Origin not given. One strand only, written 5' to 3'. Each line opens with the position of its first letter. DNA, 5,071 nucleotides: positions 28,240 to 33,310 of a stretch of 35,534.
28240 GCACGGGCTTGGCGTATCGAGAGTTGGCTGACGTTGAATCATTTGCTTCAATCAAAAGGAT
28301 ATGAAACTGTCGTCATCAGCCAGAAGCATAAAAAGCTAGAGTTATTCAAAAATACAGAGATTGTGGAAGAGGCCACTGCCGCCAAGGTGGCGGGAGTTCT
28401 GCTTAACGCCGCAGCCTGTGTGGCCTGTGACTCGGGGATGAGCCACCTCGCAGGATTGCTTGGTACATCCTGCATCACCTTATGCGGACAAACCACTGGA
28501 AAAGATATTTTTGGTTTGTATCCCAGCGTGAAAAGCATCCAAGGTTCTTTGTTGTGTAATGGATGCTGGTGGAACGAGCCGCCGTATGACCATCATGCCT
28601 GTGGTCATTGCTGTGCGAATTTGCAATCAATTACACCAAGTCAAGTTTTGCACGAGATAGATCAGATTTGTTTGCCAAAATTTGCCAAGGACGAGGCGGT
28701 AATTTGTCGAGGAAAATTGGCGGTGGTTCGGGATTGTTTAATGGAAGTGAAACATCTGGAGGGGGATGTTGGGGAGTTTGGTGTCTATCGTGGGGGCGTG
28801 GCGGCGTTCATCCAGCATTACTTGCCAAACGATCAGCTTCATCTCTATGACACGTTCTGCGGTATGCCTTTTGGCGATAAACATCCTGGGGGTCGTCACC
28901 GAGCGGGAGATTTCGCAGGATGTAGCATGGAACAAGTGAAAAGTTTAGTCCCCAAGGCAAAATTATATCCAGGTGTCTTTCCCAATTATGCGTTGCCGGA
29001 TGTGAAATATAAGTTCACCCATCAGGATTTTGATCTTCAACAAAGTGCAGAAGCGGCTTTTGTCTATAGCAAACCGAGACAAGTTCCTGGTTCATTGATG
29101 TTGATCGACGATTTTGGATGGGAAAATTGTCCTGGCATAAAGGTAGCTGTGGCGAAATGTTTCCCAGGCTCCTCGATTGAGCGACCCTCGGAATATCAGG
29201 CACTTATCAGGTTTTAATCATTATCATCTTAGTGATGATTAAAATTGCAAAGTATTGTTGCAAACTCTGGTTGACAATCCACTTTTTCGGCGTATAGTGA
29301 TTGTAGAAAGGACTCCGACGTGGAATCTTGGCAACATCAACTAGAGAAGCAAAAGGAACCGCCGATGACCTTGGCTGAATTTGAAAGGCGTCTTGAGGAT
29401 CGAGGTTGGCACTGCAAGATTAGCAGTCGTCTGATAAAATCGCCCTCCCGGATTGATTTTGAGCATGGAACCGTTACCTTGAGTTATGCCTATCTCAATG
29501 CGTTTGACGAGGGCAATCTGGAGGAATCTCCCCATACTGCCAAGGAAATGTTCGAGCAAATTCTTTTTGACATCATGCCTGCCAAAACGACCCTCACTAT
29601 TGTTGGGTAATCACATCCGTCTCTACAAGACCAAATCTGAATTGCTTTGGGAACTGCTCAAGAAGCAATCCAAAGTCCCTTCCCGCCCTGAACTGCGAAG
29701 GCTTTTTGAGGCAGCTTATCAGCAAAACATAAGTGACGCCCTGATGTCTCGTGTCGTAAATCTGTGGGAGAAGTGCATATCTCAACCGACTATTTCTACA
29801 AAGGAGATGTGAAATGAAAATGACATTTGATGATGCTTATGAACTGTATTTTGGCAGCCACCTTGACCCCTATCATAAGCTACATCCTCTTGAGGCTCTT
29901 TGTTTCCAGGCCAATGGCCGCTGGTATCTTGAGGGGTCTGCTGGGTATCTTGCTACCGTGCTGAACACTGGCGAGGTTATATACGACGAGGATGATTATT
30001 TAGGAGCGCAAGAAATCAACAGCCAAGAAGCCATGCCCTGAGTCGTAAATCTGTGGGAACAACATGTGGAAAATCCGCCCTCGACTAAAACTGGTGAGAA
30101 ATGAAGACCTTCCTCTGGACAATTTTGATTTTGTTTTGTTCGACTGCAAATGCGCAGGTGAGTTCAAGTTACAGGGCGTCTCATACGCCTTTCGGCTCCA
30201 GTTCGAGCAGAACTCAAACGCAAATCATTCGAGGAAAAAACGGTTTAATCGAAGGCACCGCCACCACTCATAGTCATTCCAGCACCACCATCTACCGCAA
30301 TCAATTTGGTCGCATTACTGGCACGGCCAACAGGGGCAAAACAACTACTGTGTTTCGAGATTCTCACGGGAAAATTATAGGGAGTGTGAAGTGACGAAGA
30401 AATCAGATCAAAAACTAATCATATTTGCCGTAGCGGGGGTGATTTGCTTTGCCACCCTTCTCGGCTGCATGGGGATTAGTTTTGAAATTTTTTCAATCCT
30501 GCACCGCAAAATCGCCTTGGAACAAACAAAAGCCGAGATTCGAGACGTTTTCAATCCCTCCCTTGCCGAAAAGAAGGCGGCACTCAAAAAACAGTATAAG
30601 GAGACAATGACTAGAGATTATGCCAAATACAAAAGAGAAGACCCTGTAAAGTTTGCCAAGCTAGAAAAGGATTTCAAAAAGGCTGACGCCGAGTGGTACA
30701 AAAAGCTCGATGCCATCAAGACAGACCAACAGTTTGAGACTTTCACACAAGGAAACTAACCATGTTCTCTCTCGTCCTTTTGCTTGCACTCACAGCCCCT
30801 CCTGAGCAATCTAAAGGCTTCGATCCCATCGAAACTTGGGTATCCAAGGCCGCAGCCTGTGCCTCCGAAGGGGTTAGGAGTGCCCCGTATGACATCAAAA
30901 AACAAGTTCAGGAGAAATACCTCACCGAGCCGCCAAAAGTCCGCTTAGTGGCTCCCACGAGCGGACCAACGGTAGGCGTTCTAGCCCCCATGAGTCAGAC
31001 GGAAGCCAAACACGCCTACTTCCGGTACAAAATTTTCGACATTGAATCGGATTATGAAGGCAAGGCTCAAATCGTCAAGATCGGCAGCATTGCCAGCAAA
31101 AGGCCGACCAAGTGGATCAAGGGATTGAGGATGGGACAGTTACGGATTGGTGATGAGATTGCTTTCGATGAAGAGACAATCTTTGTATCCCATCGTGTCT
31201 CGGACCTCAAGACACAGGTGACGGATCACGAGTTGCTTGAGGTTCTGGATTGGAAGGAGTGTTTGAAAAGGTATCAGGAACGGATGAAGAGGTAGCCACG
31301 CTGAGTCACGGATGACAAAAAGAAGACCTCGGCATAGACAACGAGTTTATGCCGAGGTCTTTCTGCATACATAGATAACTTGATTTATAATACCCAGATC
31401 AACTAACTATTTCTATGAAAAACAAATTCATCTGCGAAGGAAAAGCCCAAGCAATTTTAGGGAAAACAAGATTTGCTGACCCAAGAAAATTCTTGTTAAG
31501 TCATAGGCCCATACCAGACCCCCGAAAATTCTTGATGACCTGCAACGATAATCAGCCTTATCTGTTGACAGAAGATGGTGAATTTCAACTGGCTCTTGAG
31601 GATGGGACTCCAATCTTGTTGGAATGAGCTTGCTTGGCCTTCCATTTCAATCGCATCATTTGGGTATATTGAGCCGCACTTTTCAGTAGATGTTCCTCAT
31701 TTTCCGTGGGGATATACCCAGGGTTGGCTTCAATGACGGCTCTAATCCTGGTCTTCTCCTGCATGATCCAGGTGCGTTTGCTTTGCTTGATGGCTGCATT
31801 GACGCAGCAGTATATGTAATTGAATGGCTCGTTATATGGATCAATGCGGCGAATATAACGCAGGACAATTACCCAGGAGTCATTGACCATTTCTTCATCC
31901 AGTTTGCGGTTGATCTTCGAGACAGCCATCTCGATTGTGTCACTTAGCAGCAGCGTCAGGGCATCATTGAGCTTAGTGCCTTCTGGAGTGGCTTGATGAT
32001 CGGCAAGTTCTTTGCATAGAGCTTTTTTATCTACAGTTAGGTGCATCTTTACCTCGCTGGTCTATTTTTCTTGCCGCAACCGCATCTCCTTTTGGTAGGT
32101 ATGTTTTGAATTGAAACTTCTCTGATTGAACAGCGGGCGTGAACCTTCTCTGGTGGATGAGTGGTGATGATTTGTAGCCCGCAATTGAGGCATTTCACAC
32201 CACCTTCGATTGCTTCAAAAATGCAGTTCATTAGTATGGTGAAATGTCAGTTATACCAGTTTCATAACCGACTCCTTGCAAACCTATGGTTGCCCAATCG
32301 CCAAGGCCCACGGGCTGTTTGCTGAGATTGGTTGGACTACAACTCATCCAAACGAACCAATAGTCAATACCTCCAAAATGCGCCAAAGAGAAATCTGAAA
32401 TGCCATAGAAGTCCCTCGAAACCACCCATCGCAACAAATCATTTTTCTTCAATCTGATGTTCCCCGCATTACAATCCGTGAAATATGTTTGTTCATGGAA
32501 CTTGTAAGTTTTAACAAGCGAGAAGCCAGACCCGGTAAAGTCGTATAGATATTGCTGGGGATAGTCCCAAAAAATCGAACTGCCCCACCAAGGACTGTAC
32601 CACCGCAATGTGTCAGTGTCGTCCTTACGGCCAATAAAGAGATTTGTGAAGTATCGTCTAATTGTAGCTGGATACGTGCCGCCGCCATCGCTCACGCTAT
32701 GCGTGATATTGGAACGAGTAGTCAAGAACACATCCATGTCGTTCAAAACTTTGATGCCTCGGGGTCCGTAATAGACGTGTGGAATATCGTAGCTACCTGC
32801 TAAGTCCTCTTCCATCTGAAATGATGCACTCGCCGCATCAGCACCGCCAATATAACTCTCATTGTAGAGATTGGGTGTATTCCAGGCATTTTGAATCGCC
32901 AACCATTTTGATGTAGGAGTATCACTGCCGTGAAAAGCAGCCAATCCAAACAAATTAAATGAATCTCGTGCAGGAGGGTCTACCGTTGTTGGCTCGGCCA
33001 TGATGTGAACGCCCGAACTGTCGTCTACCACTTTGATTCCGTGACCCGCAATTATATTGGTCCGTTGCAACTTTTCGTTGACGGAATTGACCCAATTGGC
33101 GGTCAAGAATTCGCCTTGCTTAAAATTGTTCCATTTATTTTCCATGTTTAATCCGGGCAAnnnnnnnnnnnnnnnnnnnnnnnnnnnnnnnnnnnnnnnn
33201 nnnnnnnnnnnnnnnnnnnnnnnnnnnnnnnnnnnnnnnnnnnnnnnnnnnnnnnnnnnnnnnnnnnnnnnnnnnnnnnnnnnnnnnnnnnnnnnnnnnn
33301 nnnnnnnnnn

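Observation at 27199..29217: Single 672-aa ORF fusing a PD-(D/E)XK nuclease/HTH module, a GT9 glycosyltransferase with a Cys cluster, and a TylF-type O-methyltransferase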

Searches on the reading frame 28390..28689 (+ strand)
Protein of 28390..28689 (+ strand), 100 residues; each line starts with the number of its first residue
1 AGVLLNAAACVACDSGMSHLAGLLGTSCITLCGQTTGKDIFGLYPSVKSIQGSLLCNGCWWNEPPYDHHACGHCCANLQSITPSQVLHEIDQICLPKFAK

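Call 40: search_solved_structures(query=A3, max_evalue=10, show_alignments=5)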
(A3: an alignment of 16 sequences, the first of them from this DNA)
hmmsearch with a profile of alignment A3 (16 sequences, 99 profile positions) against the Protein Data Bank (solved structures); distinct sequences matched with E-value up to 10: 16.
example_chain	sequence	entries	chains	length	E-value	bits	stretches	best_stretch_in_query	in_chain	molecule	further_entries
1psw_A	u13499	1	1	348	0.0002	24.8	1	4-36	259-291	ADP-HEPTOSE LPS HEPTOSYLTRANSFERASE II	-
6mog_A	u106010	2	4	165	0.0065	20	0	14-40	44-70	DARPin C_R3 | Dimeric DARPin E2C (C_R3)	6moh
2gt1_A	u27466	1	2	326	0.018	18.5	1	2-37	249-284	Lipopolysaccharide heptosyltransferase-1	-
6dfe_A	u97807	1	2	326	0.018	18.5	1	2-37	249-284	ADP-heptose--LPS heptosyltransferase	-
2h1f_A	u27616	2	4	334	0.019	18.5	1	2-37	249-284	Lipopolysaccharide heptosyltransferase-1 | Lipopolysaccharide heptosyltransferase 1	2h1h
3tov_A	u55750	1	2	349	0.85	13.2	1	4-36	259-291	Glycosyl transferase family 9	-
6moi_A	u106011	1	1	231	1.5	12.4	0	14-40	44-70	Dimeric DARPing CCR5 (C_angle_R5)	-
6moj_A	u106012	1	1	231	3.5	11.2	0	14-40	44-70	Dimeric DARPin ACR5 (A_angle_R5)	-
6mzg_F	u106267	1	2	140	3.7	11.1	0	13-40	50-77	Truncated Darpin-D1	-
6s8l_F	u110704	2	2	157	5.2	10.6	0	13-40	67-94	Designed ankyrin repeat protein (DARPIN) D1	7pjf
6s8k_F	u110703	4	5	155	5.4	10.6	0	14-40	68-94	Designed ankyrin repeat protein (DARPIN) D1 | Darpin D1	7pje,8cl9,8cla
5itz_F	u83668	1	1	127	6.1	10.4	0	13-40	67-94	Designed ankyrin repeat protein (DARPIN) D1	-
6bbn_P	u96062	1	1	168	6.5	10.3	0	13-40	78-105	DARPin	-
5eib_E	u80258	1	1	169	6.8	10.3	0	13-40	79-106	Designed ankyrin repeat protein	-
4drx_E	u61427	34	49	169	6.8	10.3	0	13-40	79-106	Designed ankyrin repeat protein (DARPIN) D1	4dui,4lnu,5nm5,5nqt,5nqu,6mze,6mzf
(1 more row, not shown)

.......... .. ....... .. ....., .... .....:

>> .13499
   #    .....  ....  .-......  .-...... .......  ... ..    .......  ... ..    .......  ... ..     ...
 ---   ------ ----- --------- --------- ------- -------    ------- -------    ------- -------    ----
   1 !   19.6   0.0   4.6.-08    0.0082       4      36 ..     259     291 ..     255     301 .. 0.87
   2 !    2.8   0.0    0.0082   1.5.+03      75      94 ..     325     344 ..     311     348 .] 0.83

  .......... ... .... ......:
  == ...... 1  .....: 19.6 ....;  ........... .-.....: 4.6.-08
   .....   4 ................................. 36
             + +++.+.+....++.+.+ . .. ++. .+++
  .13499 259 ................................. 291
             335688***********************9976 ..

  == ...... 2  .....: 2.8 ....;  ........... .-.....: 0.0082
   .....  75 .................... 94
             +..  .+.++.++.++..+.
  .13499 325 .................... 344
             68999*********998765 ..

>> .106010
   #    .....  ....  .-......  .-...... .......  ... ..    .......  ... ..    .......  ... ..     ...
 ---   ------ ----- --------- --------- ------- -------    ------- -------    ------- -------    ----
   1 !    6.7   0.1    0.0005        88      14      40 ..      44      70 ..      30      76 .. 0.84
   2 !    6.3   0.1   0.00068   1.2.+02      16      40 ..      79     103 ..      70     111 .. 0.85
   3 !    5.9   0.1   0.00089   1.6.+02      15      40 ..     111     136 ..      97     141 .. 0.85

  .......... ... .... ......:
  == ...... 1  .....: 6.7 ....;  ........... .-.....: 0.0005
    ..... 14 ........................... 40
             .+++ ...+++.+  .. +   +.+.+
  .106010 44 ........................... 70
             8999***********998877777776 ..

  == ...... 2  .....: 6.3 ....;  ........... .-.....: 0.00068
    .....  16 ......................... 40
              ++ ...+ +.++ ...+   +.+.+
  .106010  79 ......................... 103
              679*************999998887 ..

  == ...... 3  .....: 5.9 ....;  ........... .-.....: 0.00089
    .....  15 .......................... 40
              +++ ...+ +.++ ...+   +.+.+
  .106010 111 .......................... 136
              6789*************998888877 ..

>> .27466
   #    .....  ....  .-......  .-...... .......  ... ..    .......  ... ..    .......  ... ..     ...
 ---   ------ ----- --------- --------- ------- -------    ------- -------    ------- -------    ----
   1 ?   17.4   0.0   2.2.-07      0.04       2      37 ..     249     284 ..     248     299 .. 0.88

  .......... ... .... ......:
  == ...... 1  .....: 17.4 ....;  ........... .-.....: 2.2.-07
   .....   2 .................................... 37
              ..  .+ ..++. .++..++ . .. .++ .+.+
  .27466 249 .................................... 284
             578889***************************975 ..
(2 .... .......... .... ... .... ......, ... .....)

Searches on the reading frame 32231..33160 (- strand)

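Call 13: search_protein_families(library=pfam, proteins=[window:32231-33160:-], max_evalue=0.01)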
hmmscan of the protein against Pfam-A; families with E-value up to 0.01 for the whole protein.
window:32231-33160:- (309 aa): 0 families

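Call 27: search_protein_families(library=phrogs, proteins=[window:32231-33160:-], max_evalue=0.001)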
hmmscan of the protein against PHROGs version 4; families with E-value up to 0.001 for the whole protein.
window:32231-33160:- (309 aa): 1 family
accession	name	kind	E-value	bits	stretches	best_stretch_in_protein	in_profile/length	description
phrog_13732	-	unknown function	0.00022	22.4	0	37-81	45-87/114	-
